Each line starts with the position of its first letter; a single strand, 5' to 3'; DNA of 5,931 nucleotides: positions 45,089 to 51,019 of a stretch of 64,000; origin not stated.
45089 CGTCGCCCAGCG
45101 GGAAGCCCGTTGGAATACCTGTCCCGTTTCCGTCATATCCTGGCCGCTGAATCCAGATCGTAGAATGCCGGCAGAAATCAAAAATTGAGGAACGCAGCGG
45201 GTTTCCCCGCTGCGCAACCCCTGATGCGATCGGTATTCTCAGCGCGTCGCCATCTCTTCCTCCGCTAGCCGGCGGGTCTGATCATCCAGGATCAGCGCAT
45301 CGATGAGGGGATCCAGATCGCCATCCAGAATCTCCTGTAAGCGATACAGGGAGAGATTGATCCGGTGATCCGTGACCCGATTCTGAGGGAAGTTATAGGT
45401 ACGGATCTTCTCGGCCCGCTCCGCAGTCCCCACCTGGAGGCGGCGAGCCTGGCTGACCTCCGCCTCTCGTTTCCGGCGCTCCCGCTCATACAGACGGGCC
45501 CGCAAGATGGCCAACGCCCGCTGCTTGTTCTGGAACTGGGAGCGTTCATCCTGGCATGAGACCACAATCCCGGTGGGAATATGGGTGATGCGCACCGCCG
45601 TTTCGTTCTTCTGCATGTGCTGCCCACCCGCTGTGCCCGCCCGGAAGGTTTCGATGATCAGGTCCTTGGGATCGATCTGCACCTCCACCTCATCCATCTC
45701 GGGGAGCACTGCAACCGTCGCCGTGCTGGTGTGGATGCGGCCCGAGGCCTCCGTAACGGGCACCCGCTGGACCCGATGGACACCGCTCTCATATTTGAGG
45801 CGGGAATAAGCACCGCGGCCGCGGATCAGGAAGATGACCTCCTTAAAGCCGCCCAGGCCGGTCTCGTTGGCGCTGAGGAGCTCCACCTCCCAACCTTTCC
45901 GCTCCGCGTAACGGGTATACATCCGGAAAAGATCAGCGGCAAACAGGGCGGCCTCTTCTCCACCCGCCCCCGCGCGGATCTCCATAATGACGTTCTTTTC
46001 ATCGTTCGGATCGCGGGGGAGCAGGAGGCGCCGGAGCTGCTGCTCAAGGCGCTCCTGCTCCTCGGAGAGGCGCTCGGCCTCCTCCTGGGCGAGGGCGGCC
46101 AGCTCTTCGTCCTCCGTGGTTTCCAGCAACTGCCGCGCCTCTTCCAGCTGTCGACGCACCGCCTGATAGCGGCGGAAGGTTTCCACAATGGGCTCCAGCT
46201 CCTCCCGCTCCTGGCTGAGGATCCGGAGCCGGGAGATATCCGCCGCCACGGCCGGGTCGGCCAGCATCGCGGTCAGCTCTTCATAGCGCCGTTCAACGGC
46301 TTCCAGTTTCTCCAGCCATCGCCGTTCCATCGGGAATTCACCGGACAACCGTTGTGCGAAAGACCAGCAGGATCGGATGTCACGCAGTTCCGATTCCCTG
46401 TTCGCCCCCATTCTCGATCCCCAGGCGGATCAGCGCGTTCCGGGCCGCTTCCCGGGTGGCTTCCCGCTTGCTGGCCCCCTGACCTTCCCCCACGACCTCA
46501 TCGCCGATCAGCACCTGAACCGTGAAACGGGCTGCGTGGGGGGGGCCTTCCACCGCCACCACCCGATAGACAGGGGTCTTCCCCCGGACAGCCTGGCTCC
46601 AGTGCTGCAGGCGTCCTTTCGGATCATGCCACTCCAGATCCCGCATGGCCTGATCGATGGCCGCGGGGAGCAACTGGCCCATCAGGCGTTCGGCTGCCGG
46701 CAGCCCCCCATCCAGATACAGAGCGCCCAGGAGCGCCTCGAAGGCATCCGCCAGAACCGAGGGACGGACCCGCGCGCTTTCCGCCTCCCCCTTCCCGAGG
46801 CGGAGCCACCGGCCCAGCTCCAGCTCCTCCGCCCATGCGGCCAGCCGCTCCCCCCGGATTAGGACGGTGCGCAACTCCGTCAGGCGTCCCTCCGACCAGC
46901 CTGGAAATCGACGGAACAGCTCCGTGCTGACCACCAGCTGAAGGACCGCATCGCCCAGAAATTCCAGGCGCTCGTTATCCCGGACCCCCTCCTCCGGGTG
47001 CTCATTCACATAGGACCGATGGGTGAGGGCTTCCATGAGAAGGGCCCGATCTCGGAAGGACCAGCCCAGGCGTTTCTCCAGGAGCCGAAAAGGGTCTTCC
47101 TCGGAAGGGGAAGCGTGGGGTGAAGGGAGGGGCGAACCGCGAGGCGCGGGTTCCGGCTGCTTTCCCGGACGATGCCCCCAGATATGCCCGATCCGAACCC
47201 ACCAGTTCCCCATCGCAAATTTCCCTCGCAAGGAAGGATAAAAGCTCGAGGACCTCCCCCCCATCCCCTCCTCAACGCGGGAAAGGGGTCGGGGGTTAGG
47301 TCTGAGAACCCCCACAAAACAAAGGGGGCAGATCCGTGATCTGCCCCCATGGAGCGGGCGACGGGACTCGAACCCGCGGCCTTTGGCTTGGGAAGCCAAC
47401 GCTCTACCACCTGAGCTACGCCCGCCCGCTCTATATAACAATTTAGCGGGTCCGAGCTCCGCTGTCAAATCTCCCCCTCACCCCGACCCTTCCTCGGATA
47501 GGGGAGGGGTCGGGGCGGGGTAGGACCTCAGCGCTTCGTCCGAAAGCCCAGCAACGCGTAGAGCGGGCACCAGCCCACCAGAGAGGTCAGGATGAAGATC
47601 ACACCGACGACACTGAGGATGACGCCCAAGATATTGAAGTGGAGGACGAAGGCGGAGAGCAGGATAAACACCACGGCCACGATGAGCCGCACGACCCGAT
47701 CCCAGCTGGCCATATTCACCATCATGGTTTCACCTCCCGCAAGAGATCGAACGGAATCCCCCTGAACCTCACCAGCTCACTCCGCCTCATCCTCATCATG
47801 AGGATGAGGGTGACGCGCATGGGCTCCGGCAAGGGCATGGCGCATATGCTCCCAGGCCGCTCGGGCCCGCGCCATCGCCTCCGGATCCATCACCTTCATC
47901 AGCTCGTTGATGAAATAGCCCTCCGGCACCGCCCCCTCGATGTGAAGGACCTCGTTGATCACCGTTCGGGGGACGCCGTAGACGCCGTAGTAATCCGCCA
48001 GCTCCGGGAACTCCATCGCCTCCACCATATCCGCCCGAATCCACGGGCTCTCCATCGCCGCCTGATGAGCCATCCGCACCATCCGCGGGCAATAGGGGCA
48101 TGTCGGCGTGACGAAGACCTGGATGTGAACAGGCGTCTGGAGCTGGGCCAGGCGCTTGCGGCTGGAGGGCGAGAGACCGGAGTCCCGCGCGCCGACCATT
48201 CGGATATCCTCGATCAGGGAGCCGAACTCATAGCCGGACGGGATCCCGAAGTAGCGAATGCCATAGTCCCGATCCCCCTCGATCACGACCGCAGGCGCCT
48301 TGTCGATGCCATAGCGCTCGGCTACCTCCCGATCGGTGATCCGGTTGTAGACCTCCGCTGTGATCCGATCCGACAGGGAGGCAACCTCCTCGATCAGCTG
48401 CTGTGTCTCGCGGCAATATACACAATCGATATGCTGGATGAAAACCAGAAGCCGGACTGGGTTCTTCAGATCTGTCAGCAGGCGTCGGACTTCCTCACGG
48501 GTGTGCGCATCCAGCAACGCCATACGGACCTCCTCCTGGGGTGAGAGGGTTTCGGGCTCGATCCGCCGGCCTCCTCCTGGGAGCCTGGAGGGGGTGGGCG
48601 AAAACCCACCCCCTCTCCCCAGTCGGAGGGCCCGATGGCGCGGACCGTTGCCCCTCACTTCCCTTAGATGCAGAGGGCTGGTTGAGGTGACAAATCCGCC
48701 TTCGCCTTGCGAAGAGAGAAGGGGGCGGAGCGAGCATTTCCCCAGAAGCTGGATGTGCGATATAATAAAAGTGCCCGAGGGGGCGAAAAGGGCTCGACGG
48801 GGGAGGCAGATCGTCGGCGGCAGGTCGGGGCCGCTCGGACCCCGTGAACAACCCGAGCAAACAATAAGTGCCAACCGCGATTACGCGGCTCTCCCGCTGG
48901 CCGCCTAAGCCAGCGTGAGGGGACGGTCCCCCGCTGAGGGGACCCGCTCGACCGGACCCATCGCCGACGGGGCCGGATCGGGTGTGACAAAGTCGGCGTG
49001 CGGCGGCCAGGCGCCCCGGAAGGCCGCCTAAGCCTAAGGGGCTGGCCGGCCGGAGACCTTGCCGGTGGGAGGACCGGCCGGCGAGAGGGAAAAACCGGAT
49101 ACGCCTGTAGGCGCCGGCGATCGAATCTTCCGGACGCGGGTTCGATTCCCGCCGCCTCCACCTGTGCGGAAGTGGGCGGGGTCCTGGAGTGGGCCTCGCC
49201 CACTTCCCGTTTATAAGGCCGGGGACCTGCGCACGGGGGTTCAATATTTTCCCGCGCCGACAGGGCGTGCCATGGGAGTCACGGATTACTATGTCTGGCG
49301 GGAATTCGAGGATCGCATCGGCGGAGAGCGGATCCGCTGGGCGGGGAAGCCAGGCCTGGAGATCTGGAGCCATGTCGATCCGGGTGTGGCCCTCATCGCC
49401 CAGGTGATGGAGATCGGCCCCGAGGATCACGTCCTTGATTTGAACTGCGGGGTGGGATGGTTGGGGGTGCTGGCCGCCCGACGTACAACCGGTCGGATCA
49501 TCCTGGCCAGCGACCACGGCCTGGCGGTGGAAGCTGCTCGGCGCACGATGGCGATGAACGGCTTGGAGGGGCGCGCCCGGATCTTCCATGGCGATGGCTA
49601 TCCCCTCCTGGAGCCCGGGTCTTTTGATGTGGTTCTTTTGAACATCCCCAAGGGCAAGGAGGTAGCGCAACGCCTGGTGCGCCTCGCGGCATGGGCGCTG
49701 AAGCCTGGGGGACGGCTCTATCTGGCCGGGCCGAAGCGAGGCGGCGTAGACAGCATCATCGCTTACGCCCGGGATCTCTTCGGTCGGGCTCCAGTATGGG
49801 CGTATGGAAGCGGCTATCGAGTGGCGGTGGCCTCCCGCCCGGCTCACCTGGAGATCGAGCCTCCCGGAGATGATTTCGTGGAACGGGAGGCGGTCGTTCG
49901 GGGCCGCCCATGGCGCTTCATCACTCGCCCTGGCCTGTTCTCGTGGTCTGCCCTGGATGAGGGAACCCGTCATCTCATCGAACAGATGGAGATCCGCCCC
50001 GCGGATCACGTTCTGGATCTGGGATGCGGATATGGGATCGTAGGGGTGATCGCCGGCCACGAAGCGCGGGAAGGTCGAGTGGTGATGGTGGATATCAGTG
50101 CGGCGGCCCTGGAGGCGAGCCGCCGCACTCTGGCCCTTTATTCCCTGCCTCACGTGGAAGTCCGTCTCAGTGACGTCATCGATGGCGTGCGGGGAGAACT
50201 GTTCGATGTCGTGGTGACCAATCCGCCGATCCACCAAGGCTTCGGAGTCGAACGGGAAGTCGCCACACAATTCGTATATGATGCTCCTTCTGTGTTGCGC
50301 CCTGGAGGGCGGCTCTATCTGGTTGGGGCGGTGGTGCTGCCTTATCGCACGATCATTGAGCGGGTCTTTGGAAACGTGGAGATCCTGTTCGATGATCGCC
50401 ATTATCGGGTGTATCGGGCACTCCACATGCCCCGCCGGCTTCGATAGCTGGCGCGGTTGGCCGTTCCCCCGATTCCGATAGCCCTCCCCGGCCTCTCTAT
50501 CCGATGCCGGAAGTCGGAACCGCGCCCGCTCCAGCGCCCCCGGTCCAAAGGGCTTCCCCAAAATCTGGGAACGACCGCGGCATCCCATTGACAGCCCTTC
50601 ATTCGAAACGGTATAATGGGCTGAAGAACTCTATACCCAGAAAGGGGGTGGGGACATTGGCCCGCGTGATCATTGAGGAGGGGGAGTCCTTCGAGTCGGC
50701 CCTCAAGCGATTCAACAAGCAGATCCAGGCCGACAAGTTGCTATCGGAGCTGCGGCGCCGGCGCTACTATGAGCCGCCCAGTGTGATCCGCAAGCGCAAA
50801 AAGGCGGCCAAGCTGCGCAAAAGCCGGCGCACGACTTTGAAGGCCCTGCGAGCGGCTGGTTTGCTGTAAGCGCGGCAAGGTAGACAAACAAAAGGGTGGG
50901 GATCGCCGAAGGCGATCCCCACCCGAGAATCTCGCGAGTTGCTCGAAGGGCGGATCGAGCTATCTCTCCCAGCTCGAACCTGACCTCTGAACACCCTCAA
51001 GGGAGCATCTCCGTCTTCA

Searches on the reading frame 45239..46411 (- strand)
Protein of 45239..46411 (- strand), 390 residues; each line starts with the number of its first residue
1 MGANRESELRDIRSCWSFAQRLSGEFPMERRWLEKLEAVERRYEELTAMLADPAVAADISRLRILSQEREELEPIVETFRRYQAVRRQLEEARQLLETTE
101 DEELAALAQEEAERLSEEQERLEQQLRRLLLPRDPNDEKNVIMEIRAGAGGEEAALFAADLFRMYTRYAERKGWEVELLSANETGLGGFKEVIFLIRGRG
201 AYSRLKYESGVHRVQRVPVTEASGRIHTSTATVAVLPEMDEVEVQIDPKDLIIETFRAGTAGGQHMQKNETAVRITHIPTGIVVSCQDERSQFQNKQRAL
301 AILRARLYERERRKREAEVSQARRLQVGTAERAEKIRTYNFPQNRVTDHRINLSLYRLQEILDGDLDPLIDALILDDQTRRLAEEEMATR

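Call 4: search_protein_families(library=pfam, proteins=[window:45239-46411:-], max_evalue=0.01)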
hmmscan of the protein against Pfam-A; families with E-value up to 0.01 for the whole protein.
window:45239-46411:- (390 aa): 3 families
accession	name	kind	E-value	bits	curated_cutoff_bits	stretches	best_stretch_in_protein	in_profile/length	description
PF03462.23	PCRF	-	1.3e-78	263.7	24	1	40-233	2-194/194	PCRF domain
PF00472.26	RF-1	-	1.5e-39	135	35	1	240-350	1-116/116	RF-1 domain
PF16326.10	ABC_tran_CTD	-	0.0058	17.3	32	1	34-73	15-54/69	ABC transporter C-terminal domain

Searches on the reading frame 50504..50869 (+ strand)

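Call 18: search_protein_families(library=pfam, proteins=[window:50504-50869:+], max_evalue=0.001)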
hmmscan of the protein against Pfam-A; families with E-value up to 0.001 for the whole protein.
window:50504-50869:+ (121 aa): 1 family
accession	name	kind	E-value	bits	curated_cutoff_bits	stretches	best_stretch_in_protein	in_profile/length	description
PF01165.25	Ribosomal_S21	-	6.1e-18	64.7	27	1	55-107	2-54/55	Ribosomal protein S21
